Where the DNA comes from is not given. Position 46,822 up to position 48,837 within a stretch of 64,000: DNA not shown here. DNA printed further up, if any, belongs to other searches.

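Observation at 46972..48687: HisC fused to a HAD phosphatase: candidate for the otherwise missing histidinol-phosphatase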

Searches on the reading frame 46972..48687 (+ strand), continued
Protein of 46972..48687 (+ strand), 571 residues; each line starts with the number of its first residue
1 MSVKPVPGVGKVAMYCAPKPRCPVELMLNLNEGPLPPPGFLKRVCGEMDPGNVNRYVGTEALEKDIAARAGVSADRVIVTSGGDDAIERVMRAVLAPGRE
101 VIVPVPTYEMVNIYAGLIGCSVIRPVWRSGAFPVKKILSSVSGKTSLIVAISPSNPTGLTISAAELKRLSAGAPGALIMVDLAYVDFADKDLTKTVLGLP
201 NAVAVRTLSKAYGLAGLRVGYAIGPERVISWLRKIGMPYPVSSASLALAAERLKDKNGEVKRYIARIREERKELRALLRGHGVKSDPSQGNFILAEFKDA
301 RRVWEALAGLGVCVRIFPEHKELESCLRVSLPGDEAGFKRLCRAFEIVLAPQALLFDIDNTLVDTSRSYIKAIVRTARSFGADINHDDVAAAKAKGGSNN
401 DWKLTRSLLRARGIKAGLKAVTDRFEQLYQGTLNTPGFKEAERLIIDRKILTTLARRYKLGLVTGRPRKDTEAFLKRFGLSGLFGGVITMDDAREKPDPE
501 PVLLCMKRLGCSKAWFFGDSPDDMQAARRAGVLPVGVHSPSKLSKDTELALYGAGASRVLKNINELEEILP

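Call 62: list_cluster_members(proteins=[P0053, P0085, P0019, P0049, P0023, P0015, P0081, P0090, P0111, P0105])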
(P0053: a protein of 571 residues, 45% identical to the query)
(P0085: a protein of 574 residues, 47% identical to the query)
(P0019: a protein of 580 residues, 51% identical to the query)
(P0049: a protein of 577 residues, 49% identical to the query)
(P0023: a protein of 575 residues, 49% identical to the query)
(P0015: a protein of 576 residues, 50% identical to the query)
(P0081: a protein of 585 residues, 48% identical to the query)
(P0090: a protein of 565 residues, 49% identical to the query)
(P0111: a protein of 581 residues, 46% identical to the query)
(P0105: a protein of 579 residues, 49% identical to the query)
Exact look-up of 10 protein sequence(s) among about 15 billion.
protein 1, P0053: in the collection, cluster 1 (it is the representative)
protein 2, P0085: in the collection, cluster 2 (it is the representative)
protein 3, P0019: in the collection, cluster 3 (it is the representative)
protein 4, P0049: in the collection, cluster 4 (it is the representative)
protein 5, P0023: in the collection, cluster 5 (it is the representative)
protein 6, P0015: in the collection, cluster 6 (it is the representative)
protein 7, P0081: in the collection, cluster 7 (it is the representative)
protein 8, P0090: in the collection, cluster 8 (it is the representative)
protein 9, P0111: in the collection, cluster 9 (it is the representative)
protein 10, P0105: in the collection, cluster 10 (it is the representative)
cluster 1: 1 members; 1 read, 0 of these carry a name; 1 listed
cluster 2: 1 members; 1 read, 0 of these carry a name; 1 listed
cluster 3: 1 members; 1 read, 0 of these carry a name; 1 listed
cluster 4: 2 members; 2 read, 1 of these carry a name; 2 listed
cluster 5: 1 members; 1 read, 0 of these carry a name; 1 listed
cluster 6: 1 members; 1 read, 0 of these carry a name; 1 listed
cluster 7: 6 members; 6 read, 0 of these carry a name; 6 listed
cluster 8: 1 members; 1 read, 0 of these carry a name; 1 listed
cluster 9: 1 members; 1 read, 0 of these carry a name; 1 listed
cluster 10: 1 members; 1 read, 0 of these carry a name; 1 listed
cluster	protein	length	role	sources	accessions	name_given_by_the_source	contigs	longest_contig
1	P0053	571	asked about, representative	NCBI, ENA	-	-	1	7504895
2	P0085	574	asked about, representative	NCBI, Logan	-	-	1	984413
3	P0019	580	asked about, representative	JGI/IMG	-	-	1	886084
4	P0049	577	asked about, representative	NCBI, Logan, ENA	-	-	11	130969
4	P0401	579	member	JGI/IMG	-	histidinol-phosphate aminotransferase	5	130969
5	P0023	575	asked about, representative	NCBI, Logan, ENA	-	-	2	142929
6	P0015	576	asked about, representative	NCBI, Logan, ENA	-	-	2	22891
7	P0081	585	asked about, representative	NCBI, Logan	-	-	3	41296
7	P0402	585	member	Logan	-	-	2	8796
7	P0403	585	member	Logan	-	-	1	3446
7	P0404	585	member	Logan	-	-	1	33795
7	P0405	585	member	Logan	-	-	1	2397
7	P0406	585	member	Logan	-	-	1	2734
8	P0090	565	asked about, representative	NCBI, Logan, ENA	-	-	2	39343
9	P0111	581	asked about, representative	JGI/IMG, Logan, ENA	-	-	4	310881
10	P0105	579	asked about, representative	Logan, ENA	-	-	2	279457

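Call 72: predict_structure(alignment_id=A2)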
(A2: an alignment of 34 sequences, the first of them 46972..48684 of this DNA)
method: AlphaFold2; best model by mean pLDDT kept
length: 571 residues; sequences in the alignment: 34
mean_pLDDT: 93.7   pTM: 0.90
mean pLDDT of the five models: 93.7, 92.8, 92.0, 91.4, 91.0
residues with pLDDT >= 90: 477; 70-90: 88; 50-70: 6; < 50: 0
segments of 3 or more residues with pLDDT < 50: none
pLDDT, mean of each block of 10 residues (from residue 1): 86 88 95 89 89 85 97 98 97 97 95 95 95 97 98 96 98 98 97 98 97 94 98 93 94 92 97 97 94 96 97 94 94 97 98 96 88 93 89 70 91 93 92 89 92 96 94 94 95 95 98 97 96 93 81 96 91 88
secondary structure, 60 per line:
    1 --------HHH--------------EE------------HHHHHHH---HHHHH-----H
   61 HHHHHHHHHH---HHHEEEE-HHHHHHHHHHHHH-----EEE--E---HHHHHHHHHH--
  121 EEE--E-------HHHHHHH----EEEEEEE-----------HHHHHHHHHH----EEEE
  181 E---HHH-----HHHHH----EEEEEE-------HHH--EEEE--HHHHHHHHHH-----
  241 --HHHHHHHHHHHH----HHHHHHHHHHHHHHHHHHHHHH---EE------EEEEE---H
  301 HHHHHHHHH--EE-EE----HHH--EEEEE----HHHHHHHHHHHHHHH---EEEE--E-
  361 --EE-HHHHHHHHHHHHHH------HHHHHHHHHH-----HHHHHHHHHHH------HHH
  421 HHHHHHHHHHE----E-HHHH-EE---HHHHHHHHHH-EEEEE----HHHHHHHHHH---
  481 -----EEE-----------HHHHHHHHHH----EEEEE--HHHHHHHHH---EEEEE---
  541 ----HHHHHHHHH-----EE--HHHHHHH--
elements in order: H40-46 H50-54 H60-70 E77-80 H82-94 E100-102 H109-118 E121-123 H134-140 E145-151 H163-172 E177-181 H193-197 E202-207 E220-223 H226-235 H243-254 H259-280 E292-296 H300-309 E326-330 H335-349 E353-356 H366-379 H386-395 H401-411 H418-430 H438-441 H448-457 E459-463 H468-477 E486-488 H500-509 E514-518 H521-529 E533-537 H545-553 H563-569

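Call 76: fold_search(model_id=the predicted structure, library=pdb)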
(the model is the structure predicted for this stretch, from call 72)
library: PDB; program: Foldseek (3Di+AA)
matches with E <= 10: 1964; with E <= 0.001: 1752
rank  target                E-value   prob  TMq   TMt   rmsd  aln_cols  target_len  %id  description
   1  8bj1_A                2.0e-26  1.00  0.54  0.85   2.6       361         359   28  Crystal structure of Medicago truncatula histidinol-phosphate aminotransferase (HISN6) in the open state (released 2023-03-22)
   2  8bj3_B                7.3e-26  1.00  0.54  0.85   2.5       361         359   28  Crystal structure of Medicago truncatula histidinol-phosphate aminotransferase (HISN6) in complex with histidinol-phos (released 2023-03-22)
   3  8bj4_C                9.1e-26  1.00  0.55  0.84   2.5       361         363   28  Crystal structure of Medicago truncatula histidinol-phosphate aminotransferase (HISN6) in apo form (released 2023-03-22)
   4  8bj1_B                1.7e-25  1.00  0.55  0.85   2.5       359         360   29  Crystal structure of Medicago truncatula histidinol-phosphate aminotransferase (HISN6) in the open state (released 2023-03-22)
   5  4r2n_A                2.0e-25  1.00  0.55  0.86   2.6       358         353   26  Crystal structure of Rv3772 in complex with its substrate (released 2015-08-12)
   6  7szp_C                2.3e-25  1.00  0.55  0.88   2.3       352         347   27  Crystal Structure of Histidinol-phosphate aminotransferase from Klebsiella pneumoniae subsp. pneumoniae (strain HS1128 (released 2021-12-15)
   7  7szp_B                3.3e-25  1.00  0.54  0.86   2.3       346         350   27  Crystal Structure of Histidinol-phosphate aminotransferase from Klebsiella pneumoniae subsp. pneumoniae (strain HS1128 (released 2021-12-15)
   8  1gex                  3.9e-25  1.00  0.53  0.88   2.4       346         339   28  CRYSTAL STRUCTURE OF HISTIDINOL-PHOSPHATE AMINOTRANSFERASE COMPLEXED WITH HISTIDINOL-PHOSPHATE (released 2001-04-18)
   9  7szp_A                7.1e-25  1.00  0.54  0.86   2.6       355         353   27  Crystal Structure of Histidinol-phosphate aminotransferase from Klebsiella pneumoniae subsp. pneumoniae (strain HS1128 (released 2021-12-15)
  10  1uu1_B                1.0e-24  1.00  0.52  0.86   2.8       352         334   25  Complex of Histidinol-phosphate aminotransferase (HisC) from Thermotoga maritima (Apo-form) (released 2004-03-18)
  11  1fg3                  1.2e-24  1.00  0.54  0.85   2.4       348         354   28  CRYSTAL STRUCTURE OF L-HISTIDINOL PHOSPHATE AMINOTRANSFERASE COMPLEXED WITH L-HISTIDINOL (released 2001-08-22)
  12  7szp_D                1.3e-24  1.00  0.55  0.87   2.8       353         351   27  Crystal Structure of Histidinol-phosphate aminotransferase from Klebsiella pneumoniae subsp. pneumoniae (strain HS1128 (released 2021-12-15)
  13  3hdo_A                1.7e-24  1.00  0.52  0.84   3.0       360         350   26  Crystal Structure of a Histidinol-phosphate aminotransferase from Geobacter metallireducens (released 2009-05-19)
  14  1gew                  2.1e-24  1.00  0.51  0.86   2.2       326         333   29  CRYSTAL STRUCTURE OF HISTIDINOL-PHOSPHATE AMINOTRANSFERASE COMPLEXED WITH PYRIDOXAL 5'-PHOSPHATE (released 2001-04-18)
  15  4r8d_A                2.3e-24  1.00  0.52  0.79   2.8       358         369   26  Crystal structure of Rv1600 encoded aminotransferase in complex with PLP-MES from Mycobacterium tuberculosis (released 2015-09-02)
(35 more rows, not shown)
